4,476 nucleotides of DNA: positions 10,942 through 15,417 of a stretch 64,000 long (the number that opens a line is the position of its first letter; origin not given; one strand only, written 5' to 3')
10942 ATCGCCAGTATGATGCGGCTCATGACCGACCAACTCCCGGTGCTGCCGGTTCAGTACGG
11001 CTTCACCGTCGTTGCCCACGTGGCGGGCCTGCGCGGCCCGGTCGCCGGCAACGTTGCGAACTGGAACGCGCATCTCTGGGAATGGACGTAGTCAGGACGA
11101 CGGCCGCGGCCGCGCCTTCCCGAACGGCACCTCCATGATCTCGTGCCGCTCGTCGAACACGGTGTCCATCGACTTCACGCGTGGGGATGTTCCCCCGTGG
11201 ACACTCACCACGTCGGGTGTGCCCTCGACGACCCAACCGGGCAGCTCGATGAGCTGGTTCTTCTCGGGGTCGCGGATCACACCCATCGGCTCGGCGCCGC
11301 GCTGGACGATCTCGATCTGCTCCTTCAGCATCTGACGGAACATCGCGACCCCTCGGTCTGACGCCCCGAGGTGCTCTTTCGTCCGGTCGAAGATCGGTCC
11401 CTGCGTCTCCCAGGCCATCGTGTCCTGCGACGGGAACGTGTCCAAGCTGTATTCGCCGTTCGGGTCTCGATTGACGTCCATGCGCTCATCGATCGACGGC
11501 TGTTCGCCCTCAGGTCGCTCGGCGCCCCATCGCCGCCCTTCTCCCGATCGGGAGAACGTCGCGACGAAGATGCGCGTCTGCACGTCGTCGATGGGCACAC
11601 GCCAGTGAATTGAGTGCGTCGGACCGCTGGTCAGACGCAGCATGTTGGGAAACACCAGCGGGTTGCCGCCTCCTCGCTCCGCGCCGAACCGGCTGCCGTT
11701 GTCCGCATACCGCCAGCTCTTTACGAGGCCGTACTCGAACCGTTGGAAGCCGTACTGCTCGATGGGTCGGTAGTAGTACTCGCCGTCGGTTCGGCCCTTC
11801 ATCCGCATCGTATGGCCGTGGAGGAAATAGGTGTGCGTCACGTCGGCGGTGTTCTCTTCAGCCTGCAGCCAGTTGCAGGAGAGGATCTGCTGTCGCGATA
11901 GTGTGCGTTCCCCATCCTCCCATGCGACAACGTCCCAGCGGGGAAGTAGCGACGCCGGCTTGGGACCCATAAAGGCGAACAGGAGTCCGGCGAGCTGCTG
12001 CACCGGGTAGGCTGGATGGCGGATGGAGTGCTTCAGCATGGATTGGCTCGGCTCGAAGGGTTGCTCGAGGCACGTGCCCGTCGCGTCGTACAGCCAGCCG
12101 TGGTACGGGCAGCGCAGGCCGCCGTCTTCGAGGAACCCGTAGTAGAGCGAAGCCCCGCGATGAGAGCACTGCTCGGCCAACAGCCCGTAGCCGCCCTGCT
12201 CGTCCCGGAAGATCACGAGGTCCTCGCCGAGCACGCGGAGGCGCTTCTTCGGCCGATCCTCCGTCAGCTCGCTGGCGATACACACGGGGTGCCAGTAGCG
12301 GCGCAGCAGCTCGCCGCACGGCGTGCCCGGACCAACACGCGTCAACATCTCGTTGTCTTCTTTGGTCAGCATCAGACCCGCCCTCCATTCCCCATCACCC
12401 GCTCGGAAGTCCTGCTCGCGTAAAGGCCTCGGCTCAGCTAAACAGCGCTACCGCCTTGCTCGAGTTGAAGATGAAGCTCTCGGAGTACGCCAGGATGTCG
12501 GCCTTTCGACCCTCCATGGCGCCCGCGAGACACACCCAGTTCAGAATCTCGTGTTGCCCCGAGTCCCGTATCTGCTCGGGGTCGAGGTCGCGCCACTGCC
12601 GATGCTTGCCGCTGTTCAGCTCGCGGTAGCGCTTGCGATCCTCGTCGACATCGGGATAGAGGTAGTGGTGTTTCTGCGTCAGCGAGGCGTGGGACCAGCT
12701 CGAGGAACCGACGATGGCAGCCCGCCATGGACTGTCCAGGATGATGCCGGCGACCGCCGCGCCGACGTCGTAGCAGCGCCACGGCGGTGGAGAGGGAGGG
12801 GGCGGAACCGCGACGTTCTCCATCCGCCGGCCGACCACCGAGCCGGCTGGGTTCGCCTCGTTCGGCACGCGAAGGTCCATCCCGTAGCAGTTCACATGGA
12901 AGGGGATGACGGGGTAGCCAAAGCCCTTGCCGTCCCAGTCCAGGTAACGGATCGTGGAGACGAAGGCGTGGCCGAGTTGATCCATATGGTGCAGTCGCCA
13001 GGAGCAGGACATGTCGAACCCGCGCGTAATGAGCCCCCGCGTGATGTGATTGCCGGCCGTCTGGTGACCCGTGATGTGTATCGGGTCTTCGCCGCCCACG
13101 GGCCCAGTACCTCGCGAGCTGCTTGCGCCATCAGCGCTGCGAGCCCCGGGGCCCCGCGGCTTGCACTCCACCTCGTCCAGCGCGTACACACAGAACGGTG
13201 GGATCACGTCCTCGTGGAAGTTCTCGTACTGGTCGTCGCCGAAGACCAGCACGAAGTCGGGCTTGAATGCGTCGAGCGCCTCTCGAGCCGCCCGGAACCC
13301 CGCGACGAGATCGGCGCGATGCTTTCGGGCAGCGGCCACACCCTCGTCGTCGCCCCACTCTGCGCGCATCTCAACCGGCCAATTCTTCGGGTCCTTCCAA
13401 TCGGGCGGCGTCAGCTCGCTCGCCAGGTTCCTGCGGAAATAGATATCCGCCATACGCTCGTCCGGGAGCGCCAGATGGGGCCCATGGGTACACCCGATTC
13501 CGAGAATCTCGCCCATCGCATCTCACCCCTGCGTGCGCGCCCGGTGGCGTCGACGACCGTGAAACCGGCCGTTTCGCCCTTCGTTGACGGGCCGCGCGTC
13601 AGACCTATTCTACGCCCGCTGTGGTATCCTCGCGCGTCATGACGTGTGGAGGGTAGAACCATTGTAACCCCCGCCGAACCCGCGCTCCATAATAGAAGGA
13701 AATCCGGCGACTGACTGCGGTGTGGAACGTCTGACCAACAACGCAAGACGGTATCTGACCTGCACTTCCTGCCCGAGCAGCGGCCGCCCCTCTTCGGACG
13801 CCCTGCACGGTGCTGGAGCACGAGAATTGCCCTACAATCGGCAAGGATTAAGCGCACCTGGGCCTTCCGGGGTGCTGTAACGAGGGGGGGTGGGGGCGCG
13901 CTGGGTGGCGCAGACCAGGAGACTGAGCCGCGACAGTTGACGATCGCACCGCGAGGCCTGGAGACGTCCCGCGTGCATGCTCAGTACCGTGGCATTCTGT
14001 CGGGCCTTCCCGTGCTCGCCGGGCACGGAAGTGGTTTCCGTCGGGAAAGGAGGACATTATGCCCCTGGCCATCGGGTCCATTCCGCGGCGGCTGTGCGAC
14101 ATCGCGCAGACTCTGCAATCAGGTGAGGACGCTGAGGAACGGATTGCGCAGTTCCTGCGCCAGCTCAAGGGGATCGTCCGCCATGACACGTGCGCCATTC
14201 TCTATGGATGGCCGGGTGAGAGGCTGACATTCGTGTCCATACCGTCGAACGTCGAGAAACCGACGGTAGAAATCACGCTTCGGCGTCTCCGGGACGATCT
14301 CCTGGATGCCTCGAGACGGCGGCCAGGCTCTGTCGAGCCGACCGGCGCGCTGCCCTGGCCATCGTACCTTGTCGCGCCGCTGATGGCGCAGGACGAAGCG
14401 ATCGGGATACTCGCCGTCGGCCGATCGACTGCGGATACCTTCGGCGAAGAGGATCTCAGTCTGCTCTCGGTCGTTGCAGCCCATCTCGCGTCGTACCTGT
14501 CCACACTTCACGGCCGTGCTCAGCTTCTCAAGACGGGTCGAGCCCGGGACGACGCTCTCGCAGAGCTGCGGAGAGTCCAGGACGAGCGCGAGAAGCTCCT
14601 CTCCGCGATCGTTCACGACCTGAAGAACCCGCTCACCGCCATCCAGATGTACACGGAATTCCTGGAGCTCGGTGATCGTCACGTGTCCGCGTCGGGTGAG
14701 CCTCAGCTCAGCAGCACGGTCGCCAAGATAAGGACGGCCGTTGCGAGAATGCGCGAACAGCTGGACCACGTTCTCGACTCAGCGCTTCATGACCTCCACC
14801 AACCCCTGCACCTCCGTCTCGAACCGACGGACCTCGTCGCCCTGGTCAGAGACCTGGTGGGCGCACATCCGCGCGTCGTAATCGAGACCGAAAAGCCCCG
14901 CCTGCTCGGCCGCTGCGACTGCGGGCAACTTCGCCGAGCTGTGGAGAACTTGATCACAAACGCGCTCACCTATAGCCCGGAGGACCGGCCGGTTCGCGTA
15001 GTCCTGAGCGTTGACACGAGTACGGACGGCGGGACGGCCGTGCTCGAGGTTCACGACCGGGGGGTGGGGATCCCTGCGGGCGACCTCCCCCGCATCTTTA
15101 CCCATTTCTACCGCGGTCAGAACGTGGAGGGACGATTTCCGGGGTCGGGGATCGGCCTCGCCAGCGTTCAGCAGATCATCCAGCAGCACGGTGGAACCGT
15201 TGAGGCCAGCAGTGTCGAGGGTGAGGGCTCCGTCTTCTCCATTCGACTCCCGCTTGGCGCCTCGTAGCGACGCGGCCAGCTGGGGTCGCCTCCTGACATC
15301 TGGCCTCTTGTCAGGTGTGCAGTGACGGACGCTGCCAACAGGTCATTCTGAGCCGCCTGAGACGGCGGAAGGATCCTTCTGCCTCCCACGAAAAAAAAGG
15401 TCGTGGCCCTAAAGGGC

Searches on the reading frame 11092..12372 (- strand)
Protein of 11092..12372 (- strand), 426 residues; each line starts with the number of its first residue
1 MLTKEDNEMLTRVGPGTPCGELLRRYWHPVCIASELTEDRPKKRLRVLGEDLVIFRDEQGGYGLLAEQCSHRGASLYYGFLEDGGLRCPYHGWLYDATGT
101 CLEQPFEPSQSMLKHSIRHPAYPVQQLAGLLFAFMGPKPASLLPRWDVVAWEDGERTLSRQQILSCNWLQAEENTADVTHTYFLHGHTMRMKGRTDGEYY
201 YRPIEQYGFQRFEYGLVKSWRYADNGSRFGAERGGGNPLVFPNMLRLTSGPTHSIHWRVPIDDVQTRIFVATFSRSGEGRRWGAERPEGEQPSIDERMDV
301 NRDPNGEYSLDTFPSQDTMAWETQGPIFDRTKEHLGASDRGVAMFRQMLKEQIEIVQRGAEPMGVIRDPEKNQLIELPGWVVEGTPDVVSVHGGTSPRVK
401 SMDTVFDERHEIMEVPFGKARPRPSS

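Call 62: search_protein_families(library=pfam, max_evalue=0.001, proteins=[window:11092-12372:-])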
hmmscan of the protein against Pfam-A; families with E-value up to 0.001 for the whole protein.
window:11092-12372:- (426 aa): 3 families
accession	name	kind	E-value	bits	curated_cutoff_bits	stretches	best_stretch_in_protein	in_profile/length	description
PF00355.32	Rieske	-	3.4e-19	69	20.3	1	27-108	2-82/88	Rieske [2Fe-2S] domain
PF19301.5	LigXa_C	-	5.1e-14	52.6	27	1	310-366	203-259/304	LigXa C-terminal domain like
PF19112.6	VanA_C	-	0.00061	20.4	23.5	0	165-196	2-33/193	Vanillate O-demethylase oxygenase C-terminal domain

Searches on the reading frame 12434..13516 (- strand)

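Call 62: search_protein_families(library=pfam, max_evalue=0.001, proteins=[window:12434-13516:-])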
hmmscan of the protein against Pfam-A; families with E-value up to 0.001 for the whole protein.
window:12434-13516:- (360 aa): 1 family
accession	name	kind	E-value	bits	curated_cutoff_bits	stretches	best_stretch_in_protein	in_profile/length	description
PF02900.23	LigB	-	4.5e-10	39.5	26.3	1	241-342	145-252/269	Catalytic LigB subunit of aromatic ring-opening dioxygenase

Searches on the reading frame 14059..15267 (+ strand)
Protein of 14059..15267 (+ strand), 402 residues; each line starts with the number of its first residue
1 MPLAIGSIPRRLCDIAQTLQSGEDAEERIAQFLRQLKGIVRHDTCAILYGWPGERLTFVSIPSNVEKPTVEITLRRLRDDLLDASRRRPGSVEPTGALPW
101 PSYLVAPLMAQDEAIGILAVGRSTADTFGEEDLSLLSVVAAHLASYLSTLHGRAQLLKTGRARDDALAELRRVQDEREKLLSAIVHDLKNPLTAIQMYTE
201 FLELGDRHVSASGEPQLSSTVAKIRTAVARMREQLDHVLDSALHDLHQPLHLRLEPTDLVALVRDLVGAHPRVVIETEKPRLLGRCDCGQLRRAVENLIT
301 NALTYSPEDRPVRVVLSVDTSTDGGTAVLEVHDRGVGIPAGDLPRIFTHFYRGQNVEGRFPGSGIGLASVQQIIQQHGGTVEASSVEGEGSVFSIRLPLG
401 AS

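Call 62: search_protein_families(library=pfam, max_evalue=0.001, proteins=[window:14059-15267:+])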
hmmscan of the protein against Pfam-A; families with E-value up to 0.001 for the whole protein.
window:14059-15267:+ (402 aa): 6 families
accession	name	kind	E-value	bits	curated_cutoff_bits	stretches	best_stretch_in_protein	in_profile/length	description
PF02518.31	HATPase_c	-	1.2e-26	93.7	26.4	1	290-399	5-109/111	Histidine kinase-, DNA gyrase B-, and HSP90-like ATPase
PF00512.31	HisKA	-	2.3e-10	40.8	26.9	1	177-242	2-61/66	His Kinase A (phospho-acceptor) domain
PF13492.12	GAF_3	-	2e-08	35.2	27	1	26-147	3-127/129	GAF domain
PF01590.32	GAF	-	3.6e-08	34.5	22.4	1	26-145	3-131/133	GAF domain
PF13185.12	GAF_2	-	1.6e-07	32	28.6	1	93-147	81-135/136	GAF domain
PF13581.12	HATPase_c_2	-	0.00061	20.2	27.4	0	287-376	28-111/127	Histidine kinase-like ATPase domain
